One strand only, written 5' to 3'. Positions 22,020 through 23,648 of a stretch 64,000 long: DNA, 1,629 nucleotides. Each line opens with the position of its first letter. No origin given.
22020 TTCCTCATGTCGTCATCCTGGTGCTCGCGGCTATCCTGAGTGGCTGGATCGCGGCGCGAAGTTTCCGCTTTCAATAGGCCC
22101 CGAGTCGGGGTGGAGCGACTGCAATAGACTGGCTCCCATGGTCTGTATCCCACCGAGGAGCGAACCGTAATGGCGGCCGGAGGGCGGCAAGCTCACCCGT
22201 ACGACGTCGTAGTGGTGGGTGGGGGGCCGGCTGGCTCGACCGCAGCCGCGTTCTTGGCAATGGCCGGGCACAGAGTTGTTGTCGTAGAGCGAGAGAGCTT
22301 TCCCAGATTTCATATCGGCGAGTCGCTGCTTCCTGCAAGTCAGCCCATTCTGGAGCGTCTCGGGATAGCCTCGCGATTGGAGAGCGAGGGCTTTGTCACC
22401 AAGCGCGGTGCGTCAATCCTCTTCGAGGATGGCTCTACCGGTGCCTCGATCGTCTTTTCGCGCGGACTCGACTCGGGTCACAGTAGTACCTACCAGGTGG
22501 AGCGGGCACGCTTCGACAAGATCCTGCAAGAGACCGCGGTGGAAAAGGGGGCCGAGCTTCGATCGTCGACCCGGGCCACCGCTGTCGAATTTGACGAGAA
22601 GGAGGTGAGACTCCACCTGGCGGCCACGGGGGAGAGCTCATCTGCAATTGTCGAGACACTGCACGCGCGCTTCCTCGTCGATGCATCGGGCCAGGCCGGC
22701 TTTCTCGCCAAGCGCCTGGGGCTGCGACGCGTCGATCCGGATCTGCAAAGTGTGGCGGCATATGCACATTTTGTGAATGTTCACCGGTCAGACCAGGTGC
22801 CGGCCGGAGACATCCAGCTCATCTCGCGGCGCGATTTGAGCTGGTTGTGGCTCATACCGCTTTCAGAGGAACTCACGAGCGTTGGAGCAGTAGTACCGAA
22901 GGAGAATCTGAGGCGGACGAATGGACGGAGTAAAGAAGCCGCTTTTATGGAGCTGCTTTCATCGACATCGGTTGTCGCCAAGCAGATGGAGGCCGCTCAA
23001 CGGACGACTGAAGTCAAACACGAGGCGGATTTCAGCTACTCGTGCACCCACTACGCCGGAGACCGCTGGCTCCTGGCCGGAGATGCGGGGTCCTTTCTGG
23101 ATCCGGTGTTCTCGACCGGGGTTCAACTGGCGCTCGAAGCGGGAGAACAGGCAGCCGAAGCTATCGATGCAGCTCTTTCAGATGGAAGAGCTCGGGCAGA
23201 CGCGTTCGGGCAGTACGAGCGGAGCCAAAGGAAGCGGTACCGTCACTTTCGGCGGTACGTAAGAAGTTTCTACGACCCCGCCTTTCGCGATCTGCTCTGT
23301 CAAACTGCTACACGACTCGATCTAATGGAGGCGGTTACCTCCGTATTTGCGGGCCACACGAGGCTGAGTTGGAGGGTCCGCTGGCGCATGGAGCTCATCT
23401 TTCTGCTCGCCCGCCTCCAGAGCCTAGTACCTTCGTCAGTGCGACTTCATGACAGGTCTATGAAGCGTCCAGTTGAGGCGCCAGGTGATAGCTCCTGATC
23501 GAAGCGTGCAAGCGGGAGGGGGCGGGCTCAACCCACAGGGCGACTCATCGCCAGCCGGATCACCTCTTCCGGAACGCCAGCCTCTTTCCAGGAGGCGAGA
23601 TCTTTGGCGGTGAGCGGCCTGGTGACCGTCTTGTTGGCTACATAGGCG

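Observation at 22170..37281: Halogenase-containing aryl-polyene / xanthomonadin-like type II PKS-type cluster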

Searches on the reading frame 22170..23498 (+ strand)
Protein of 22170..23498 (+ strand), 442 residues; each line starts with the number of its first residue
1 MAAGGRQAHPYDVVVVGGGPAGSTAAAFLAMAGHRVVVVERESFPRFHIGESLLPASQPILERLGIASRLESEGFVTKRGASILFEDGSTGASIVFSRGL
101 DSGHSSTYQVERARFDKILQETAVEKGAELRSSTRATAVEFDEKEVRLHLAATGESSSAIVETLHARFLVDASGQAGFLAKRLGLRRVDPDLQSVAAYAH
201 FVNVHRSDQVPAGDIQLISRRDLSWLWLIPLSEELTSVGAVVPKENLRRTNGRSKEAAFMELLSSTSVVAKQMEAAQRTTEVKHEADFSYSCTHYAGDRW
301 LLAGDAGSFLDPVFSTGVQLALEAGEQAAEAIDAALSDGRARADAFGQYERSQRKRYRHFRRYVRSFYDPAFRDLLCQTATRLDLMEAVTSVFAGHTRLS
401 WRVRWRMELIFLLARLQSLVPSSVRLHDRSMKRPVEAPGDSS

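Call 4: search_protein_families(library=pfam, proteins=[window:22170-23498:+], max_evalue=0.01)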
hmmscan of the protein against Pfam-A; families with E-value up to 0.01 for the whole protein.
window:22170-23498:+ (442 aa): 12 families
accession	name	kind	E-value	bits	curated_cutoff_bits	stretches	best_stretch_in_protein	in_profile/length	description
PF04820.20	Trp_halogenase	-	3.2e-31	109.1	21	2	102-370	147-388/458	Tryptophan halogenase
PF01494.25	FAD_binding_3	-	2.2e-29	103.2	22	1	11-356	2-341/349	FAD binding domain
PF01266.30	DAO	-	1.6e-11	44.8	27.9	1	12-45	1-34/353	FAD dependent oxidoreductase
PF12831.13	FAD_oxidored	-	6.3e-10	39.4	27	1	12-180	1-151/416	FAD dependent oxidoreductase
PF00070.33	Pyr_redox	-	1.1e-07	32.7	22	1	13-71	2-60/82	Pyridine nucleotide-disulphide oxidoreductase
PF07992.20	Pyr_redox_2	-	1.1e-07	32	26.1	1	11-148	1-87/291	Pyridine nucleotide-disulphide oxidoreductase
PF00890.30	FAD_binding_2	-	1.1e-07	31.8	20.4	1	12-44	1-33/414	FAD binding domain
PF13450.12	NAD_binding_8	-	2.9e-07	31.1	21.9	1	15-45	1-31/68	NAD(P)-binding Rossmann-like domain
PF05834.18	Lycopene_cycl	-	7.9e-06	25.6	23.4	0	12-41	1-32/380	Lycopene cyclase protein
PF01946.23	Thi4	-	0.00014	21.6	26.2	1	11-42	18-50/235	Thi4 family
PF03486.20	HI0933_like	-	0.00029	20.8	50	1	12-42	2-32/244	HI0933-like protein Rossmann domain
PF01134.28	GIDA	-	0.0003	20.4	22.1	1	12-39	1-28/391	Glucose inhibited division protein A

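Call 6: search_protein_families(library=ncbifam, proteins=[window:22170-23498:+], max_evalue=0.001)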
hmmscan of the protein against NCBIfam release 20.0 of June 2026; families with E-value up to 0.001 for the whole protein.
window:22170-23498:+ (442 aa): 93 families (the best 25 are shown)
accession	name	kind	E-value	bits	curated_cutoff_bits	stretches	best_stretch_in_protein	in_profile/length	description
NF033113.0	halo_ClmS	equivalog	1.4e-66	225.2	900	1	12-369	4-358/570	chloramphenicol-biosynthetic FADH2-dependent halogenase CmlS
NF049967.1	QhpG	equivalog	3.5e-45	154.7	240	1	13-369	1-323/423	flavin-dependent monooxygenase QhpG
TIGR02032.1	GG-red-SF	subfamily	5.4e-42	144.5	158.8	1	11-332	1-297/297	geranylgeranyl reductase family protein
NF038171.1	maturase_LodB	equivalog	6.6e-40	137.3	400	1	12-369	1-346/361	lysine-epsilon-oxidase maturase LodB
NF038174.1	maturase_GoxB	equivalog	4.2e-32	111.6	400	1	12-363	2-341/358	glycine oxidase maturase GoxB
NF045655.1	MkRedMenJ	equivalog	1e-22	80.7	700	1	12-334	6-317/406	menaquinone reductase MenJ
TIGR02023.1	BchP-ChlP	subfamily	1.8e-20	73.3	343.3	2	109-367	88-331/388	geranylgeranyl diphosphate reductase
NF033145.1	rif_monoox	equivalog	3.6e-18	65.7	800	1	12-327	2-298/472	rifampin monooxygenase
NF006092.0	PRK08244.1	equivalog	6e-17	61.5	644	1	11-319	3-297/494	monooxygenase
NF041080.1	DGGGPL_reductase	equivalog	9e-17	61.1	580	1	11-350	2-329/447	digeranylgeranylglycerophospholipid reductase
TIGR01988.1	Ubi-OHases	subfamily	1e-16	60.8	224.65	1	12-358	1-340/387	ubiquinone biosynthesis hydroxylase, UbiH/UbiF/VisC/COQ6 family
NF006593.0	PRK09126.1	equivalog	2.8e-16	59.4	420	1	9-356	3-341/393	5-demethoxyubiquinol-8 5-hydroxylase UbiM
NF041160.1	DGGPL_Thplmales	equivalog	1.3e-15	57.3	780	1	10-368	3-344/396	digeranylgeranylglycerophospholipid reductase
NF005452.0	PRK07045.1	equivalog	1.1e-14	54.1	397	1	10-354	5-341/388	putative monooxygenase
NF004780.0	PRK06126.1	subfamily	5.6e-14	51.3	445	1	11-351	9-356/552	hypothetical protein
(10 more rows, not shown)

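Call 11: search_solved_structures(query=window:22170-23498:+, max_evalue=1e-10, show_alignments=2)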
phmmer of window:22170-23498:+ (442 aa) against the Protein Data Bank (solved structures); distinct sequences matched with E-value up to 1e-10: 17.
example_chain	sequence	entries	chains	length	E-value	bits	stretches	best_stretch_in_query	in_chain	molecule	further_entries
8zop_A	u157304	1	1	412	2e-63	217.7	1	9-370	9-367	Halogenase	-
3e1t_A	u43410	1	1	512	3.3e-62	213.7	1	9-370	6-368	Halogenase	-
5dbj_E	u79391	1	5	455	5.1e-56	193.3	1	8-395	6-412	FADH2-dependent halogenase PltA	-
7fco_A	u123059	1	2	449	1e-55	192.3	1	10-369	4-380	ChlB4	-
3i3l_A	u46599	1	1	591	6.5e-54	186.4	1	12-370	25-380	Alkylhalidase CmlS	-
5buk_A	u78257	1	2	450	7.9e-53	182.8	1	8-369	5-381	FADH2-dependent halogenase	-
5bul_A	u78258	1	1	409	2.7e-49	171.2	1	10-351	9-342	flavin-dependent halogenase triple mutant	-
5bva_A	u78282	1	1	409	1.5e-48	168.7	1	10-339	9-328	flavin-dependent halogenase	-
3nix_A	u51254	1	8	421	1.2e-41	146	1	8-396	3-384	Flavoprotein/dehydrogenase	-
8gu0_A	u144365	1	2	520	2.1e-38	135.3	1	12-358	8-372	Non-heme halogenase radH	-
7v0b_A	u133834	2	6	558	7.3e-21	77.6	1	9-348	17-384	Tetracycline 7-halogenase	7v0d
7xgb_A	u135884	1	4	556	7.3e-21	77.5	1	9-348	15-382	Tetracycline 7-halogenase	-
6bzt_A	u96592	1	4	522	5e-19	71.5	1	5-351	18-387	Halogenase PltM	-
6bza_A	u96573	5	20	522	6.2e-19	71.2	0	122-351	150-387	Halogenase PltM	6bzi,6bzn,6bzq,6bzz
3oz2_A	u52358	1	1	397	6.1e-14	54.7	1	10-364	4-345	Digeranylgeranylglycerophospholipid reductase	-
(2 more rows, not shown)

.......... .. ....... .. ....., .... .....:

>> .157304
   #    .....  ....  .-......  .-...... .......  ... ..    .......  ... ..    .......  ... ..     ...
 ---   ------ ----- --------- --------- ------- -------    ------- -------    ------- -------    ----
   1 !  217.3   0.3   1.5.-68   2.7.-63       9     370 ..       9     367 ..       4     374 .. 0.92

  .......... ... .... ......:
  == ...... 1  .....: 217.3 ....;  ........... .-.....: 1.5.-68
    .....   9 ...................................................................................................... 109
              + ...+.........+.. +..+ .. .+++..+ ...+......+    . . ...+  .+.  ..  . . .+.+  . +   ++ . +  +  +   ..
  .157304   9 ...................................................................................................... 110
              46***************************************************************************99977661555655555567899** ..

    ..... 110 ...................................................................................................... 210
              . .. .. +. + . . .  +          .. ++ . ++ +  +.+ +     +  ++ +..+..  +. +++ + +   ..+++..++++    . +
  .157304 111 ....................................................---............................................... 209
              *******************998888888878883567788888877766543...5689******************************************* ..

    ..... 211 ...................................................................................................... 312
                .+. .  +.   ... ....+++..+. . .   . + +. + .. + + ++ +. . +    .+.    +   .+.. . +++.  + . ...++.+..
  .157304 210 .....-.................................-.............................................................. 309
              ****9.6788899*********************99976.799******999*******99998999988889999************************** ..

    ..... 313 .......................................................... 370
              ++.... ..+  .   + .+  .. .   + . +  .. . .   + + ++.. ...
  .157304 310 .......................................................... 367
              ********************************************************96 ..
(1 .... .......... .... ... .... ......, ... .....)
